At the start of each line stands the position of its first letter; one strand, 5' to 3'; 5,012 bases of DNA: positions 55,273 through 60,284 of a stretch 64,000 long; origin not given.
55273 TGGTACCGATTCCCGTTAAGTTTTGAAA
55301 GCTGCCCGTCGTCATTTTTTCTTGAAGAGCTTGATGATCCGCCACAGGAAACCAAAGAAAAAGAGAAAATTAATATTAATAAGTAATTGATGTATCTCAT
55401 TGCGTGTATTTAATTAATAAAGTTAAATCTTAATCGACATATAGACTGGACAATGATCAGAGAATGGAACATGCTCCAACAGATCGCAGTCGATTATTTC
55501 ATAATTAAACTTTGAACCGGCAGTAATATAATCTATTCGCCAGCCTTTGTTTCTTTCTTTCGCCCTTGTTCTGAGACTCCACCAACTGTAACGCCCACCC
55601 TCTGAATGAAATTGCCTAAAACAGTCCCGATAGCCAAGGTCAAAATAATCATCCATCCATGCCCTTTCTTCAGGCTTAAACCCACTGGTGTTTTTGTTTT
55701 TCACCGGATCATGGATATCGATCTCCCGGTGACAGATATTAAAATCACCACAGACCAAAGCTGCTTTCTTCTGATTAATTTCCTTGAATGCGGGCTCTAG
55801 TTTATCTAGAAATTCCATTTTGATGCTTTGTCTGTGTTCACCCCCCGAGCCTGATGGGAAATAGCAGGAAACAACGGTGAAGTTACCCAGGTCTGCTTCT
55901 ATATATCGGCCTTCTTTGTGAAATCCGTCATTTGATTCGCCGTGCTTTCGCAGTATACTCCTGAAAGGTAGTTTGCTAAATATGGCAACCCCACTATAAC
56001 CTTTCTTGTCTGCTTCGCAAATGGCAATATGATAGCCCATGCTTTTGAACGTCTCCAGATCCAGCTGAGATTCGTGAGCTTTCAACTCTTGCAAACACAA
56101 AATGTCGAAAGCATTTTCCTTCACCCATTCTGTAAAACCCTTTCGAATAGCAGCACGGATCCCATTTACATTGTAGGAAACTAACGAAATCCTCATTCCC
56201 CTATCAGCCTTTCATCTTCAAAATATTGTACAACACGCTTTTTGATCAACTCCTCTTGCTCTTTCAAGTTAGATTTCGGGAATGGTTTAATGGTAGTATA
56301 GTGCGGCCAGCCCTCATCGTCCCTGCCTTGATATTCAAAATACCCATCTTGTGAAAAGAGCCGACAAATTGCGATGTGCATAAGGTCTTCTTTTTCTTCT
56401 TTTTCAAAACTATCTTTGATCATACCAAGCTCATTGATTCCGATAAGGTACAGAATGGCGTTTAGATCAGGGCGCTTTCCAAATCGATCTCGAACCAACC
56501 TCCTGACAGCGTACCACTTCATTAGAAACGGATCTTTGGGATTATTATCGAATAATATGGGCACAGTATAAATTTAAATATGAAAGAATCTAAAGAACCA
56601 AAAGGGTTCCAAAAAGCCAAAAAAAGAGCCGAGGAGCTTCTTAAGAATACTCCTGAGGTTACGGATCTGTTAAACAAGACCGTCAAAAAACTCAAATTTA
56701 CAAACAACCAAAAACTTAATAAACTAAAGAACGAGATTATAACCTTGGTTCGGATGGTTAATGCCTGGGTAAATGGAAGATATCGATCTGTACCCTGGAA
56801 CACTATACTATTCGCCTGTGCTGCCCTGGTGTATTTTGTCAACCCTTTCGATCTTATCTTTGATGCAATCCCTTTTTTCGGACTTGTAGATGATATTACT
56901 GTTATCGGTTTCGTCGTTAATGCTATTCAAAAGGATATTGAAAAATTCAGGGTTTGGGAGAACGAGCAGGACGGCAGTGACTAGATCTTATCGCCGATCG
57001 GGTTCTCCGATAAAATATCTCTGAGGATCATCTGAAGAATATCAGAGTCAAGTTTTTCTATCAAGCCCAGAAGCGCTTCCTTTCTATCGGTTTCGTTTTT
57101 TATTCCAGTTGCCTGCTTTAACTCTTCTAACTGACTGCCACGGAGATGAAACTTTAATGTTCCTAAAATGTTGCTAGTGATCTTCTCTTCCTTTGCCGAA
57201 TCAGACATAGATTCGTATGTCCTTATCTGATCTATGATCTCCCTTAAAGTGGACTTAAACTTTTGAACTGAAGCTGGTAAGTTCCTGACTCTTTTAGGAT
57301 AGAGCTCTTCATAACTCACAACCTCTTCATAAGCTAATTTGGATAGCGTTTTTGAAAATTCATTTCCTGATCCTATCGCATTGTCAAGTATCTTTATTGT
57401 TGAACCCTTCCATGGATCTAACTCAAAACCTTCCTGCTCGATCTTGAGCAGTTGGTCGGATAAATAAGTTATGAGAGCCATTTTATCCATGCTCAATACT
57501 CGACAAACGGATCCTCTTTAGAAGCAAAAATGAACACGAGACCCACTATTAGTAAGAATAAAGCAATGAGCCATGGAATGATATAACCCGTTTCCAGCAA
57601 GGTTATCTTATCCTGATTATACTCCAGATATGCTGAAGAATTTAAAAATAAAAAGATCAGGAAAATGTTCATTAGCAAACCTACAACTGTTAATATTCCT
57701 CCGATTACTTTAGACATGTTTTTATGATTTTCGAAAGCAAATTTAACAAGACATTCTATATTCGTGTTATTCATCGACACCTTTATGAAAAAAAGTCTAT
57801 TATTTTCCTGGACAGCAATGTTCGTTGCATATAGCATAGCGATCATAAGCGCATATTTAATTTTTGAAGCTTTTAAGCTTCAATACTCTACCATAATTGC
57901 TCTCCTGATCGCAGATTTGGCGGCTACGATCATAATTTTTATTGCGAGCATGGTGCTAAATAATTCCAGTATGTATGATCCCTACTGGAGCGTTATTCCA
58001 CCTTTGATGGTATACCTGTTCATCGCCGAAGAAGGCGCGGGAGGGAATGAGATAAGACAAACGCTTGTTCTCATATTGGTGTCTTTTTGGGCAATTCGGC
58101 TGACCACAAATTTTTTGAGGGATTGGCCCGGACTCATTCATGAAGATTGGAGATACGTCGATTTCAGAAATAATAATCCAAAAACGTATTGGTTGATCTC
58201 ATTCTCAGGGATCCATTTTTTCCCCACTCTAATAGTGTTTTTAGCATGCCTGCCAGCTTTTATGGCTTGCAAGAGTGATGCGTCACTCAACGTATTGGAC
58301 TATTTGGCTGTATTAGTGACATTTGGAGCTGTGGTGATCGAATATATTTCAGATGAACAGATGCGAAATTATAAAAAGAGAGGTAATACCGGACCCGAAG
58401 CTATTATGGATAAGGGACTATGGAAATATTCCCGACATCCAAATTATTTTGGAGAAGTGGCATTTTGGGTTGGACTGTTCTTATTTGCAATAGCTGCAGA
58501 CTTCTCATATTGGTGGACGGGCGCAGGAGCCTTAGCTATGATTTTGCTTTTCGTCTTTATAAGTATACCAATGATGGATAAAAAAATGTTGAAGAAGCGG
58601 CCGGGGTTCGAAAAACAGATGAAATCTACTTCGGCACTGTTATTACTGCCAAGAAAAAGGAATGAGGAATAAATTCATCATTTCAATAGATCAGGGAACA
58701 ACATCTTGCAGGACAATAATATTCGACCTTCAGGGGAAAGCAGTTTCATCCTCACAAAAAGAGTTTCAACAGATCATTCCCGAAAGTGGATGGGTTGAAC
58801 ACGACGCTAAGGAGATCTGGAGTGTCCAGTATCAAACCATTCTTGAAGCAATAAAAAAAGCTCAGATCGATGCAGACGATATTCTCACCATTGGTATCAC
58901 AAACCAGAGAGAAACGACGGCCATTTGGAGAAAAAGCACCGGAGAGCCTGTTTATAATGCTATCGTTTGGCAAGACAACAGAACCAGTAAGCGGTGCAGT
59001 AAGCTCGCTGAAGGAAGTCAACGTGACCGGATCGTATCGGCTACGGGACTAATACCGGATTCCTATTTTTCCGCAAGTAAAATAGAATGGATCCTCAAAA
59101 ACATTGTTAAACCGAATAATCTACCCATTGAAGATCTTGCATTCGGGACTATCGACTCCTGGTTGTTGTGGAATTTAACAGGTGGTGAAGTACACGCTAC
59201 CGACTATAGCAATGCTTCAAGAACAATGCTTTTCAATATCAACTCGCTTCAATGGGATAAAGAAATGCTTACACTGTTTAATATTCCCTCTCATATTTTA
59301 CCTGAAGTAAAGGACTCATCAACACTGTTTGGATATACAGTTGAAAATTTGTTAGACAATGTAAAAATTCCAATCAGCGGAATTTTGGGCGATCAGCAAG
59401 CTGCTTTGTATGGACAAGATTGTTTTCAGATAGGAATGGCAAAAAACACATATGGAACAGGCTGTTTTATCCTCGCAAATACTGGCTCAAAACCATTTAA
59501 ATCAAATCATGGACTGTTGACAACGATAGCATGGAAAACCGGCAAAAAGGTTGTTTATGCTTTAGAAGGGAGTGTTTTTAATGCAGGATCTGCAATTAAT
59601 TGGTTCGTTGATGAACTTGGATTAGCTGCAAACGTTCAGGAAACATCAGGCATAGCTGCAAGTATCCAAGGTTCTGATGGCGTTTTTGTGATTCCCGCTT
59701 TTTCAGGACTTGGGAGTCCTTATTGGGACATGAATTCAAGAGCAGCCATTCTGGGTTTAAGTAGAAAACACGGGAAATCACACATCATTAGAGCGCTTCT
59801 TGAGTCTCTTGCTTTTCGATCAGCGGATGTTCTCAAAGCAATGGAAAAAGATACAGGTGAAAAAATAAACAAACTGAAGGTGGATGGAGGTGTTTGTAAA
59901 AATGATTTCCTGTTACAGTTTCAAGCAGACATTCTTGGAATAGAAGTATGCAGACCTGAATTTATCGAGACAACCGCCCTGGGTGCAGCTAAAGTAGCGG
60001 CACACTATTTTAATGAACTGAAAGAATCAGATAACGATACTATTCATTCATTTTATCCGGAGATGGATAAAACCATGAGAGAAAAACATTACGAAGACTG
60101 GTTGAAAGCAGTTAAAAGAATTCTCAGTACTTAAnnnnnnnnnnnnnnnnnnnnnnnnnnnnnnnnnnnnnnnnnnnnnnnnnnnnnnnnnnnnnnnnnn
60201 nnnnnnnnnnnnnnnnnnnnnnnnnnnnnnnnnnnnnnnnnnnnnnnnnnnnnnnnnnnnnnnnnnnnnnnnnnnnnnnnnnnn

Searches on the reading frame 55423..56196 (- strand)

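Call 55: search_protein_families(library=pfam, proteins=[window:55423-56196:-], max_evalue=0.00001)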
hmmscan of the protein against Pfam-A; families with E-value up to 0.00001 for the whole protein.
window:55423-56196:- (257 aa): 1 family
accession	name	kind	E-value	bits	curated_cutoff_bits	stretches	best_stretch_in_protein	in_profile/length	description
PF03372.29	Exo_endo_phos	-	1.5e-25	90.7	24.5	1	6-248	1-225/225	Endonuclease/Exonuclease/phosphatase family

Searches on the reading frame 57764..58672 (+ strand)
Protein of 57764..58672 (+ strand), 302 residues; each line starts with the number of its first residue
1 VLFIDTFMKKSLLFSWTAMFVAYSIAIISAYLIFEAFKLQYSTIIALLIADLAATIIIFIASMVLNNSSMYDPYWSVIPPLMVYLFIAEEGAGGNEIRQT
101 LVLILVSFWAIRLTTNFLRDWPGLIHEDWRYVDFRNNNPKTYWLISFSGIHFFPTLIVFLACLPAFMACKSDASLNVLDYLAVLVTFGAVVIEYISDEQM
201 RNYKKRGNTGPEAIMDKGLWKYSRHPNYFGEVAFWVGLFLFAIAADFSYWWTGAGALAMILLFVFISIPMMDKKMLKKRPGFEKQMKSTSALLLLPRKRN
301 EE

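Call 55: search_protein_families(library=pfam, proteins=[window:57764-58672:+], max_evalue=0.00001)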
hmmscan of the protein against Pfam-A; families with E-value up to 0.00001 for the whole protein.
window:57764-58672:+ (302 aa): 2 families
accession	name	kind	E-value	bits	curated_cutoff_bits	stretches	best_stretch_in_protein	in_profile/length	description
PF06966.17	DUF1295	-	5.8e-51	173.7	20.4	1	59-285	2-231/235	Protein of unknown function (DUF1295)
PF02544.21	Steroid_dh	-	2.2e-06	28.2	22.6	1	183-243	46-105/150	3-oxo-5-alpha-steroid 4-dehydrogenase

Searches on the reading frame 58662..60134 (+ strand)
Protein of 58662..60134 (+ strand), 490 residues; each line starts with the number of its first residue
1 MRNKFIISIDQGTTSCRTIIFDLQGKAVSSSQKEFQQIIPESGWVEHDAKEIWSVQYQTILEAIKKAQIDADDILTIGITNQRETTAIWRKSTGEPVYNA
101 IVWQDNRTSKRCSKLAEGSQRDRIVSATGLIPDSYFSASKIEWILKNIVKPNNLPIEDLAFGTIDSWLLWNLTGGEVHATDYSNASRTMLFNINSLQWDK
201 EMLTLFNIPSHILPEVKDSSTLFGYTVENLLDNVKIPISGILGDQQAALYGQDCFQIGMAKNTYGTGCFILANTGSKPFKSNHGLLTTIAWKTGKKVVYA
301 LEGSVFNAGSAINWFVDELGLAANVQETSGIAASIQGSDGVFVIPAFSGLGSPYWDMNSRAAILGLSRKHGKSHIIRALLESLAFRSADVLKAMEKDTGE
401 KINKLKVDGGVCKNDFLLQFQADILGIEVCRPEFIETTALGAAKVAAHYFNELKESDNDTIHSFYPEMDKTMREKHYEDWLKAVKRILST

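Call 55: search_protein_families(library=pfam, proteins=[window:58662-60134:+], max_evalue=0.00001)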
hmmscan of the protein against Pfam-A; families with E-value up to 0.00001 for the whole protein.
window:58662-60134:+ (490 aa): 2 families
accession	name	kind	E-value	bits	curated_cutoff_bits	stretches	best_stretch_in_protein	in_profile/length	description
PF00370.27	FGGY_N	-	2e-72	244.1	28.8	1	6-251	2-245/245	FGGY family of carbohydrate kinases, N-terminal domain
PF02782.22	FGGY_C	-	6e-44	150.6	27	1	261-448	2-196/198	FGGY family of carbohydrate kinases, C-terminal domain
